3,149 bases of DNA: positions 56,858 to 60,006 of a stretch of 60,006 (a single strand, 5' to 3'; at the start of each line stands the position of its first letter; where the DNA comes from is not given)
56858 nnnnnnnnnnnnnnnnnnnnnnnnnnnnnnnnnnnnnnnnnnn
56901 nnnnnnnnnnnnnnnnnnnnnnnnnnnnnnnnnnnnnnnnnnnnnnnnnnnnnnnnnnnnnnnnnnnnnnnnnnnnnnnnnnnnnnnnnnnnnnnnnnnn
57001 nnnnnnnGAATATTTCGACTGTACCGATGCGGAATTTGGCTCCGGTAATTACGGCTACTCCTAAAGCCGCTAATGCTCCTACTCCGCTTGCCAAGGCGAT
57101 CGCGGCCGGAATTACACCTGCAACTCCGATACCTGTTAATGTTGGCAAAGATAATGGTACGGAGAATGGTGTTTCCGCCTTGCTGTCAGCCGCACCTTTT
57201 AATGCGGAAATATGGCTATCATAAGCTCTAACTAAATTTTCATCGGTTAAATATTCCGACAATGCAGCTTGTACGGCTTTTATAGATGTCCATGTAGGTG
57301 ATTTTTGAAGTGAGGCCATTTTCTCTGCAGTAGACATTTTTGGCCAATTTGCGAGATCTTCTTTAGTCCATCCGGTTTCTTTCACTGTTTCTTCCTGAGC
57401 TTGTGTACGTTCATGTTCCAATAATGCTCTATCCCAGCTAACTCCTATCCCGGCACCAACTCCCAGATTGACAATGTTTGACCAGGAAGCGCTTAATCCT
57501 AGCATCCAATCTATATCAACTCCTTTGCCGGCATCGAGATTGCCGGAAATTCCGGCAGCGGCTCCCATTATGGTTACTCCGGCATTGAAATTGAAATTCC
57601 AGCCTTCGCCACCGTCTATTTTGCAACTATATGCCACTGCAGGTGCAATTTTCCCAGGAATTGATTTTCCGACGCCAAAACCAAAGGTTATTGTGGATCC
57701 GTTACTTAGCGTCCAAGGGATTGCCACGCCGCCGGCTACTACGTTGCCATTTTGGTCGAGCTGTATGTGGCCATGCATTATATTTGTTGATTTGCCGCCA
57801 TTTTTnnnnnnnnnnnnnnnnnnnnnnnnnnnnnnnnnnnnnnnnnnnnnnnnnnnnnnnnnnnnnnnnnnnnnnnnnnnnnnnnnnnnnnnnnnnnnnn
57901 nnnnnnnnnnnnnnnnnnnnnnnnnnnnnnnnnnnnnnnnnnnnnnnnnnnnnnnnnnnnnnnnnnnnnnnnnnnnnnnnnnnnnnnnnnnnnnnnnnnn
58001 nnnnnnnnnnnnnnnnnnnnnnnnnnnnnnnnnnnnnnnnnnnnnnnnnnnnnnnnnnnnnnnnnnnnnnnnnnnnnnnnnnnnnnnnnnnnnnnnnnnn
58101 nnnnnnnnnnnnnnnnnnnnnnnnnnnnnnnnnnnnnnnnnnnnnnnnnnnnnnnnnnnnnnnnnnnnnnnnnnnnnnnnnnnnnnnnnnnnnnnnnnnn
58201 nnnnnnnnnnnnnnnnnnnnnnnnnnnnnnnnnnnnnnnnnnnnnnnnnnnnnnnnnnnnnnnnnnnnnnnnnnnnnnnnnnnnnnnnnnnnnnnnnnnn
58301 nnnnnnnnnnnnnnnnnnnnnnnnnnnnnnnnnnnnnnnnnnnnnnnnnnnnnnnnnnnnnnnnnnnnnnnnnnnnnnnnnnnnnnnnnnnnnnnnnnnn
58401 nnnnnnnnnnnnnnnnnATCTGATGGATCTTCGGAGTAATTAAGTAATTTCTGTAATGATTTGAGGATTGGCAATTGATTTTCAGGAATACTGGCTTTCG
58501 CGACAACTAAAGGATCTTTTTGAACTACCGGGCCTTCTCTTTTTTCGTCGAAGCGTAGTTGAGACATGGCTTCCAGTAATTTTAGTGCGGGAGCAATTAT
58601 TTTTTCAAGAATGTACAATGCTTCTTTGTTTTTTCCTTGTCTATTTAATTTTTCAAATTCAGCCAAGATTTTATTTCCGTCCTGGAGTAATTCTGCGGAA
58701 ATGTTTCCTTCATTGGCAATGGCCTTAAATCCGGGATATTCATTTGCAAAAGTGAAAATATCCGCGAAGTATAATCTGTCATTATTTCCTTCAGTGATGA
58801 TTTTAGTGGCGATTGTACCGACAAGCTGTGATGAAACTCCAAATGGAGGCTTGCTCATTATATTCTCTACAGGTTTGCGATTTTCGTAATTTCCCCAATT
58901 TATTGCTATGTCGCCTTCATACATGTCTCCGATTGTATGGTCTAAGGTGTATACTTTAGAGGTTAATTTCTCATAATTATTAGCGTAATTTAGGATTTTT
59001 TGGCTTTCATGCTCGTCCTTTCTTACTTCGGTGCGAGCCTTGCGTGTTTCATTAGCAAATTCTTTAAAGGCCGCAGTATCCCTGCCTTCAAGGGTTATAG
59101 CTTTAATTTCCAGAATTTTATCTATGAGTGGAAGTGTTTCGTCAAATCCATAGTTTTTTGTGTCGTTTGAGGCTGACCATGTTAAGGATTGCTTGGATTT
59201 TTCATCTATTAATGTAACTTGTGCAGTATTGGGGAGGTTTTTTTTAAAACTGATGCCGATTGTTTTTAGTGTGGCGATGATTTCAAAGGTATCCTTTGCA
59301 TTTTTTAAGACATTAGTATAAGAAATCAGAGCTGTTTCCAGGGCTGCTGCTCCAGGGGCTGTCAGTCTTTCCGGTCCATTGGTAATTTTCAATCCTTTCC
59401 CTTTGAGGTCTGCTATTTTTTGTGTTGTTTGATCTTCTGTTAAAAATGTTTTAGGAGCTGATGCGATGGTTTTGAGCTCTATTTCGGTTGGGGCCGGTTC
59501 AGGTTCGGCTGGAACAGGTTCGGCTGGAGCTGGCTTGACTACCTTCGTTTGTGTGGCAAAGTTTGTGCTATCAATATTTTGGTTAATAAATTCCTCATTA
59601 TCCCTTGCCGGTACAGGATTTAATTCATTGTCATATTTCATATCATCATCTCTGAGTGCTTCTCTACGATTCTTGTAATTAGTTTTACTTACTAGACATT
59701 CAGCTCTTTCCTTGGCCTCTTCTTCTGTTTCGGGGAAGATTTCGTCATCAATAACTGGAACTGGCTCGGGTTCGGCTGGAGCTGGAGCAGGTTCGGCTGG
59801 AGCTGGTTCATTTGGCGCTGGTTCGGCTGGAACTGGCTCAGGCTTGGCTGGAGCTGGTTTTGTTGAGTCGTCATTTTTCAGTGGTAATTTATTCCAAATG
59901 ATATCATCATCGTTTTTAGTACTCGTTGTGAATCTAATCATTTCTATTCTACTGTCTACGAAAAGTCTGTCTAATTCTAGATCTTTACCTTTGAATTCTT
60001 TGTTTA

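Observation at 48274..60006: Translationally coupled pair of giant genes (at least 1785 aa + 2110 aa): candidate undescribed envelope or host-interaction machine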

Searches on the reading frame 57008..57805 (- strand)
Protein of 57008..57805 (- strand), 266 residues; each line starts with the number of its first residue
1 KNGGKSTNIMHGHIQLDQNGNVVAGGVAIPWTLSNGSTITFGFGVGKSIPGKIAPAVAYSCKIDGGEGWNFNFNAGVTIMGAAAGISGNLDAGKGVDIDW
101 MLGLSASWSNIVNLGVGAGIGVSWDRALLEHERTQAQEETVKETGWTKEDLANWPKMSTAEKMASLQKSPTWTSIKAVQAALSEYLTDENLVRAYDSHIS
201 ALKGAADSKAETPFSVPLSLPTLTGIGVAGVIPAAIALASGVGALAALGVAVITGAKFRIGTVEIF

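Call 101: search_protein_families(library=pfam, alignment_id=A7, max_evalue=10)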
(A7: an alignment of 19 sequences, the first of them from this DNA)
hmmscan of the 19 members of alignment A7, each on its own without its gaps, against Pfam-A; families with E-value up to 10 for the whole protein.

A. member 1, seq(266 aa): 0 families

B. families by the number of members that match (of 19 scanned): 23 families
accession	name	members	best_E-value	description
PF12468.15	LRR_TTSS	3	0.0058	Type III secretion system leucine rich repeat protein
PF22652.1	DUF7006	2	0.0014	Family of unknown function (DUF7006)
PF13505.12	OMP_b-brl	2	0.15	Outer membrane protein beta-barrel domain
PF06518.16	DUF1104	1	0.0028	Protein of unknown function (DUF1104)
PF24144.1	Phage_tudor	1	0.014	Phage tudor domain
PF03895.21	YadA_anchor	1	0.021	YadA-like membrane anchor domain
PF01191.24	RNA_pol_Rpb5_C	1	0.025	RNA polymerase Rpb5, C-terminal domain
PF00211.25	Guanylate_cyc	1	0.029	Adenylate and Guanylate cyclase catalytic domain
PF19762.4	DUF6249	1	0.034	Domain of unknown function (DUF6249)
PF13161.12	DUF3996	1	0.088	Protein of unknown function (DUF3996)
PF00622.36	SPRY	1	0.09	SPRY domain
PF10256.14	Erf4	1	0.13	Golgin subfamily A member 7/ERF4 family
PF07017.17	PagP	1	0.13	Antimicrobial peptide resistance and lipid A acylation protein PagP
PF19401.4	DUF5976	1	0.14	Family of unknown function (DUF5976)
PF06945.18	DUF1289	1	0.16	Protein of unknown function (DUF1289)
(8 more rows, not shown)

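Call 102: search_solved_structures(query=A7, max_evalue=10)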
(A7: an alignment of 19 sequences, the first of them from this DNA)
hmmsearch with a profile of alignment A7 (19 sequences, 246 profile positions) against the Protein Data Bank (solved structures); distinct sequences matched with E-value up to 10: 11.
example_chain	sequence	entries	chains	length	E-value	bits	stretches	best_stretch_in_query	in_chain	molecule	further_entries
9h10_A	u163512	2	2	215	0.17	14.9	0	31-121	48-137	[(sulfaNHC)Au].TRP_18 | Tandem-repeat protein (TRP)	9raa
9rar_A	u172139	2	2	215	0.22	14.6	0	74-123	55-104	TRP_F43W | [(sulfaNHC)Au].TRP_F43W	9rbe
8s6p_A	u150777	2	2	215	0.27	14.3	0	37-116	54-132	TRP_18 F116W (R0) | TRP_18 F116W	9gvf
9raq_A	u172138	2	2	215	0.28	14.2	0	72-122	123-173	TRP_F43W/E39L | [(sulfaNHC)Au].TRP_F43W/E39L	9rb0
9h3c_A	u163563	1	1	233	0.3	14.1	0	70-123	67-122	De novo designed tandem repeat protein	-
2crj_A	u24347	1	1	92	0.75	12.8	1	109-141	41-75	SWI/SNF-related matrix-associated actin-dependent regulator of chromatin subfamily E membe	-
9hcj_X0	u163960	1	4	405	0.76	12.8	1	137-201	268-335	Nup205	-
3jct_r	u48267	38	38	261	1.3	12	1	119-216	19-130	Ribosome biogenesis protein NSA2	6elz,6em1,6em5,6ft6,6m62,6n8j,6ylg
7ji3_A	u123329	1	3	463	1.5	11.8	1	108-164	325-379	Proton-activated chloride channel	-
2g3v_A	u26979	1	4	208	1.6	11.8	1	130-179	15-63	CAG pathogenicity island protein 13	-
4nuh_A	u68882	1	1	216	4.1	10.4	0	8-60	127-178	ice-binding protein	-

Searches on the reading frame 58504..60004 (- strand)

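Call 110: find_related_loci(query=window:58504-60004:-, collection=metagenome_contigs, flank=6000)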
Query window:58504-60004:- (500 aa) in metagenome_contigs; peptide patterns used: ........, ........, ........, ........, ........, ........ (x = any residue, [..] = any of these).
67 stretches matched a pattern, but none encodes a relative of the query by tblastn (E <= 1e-3).
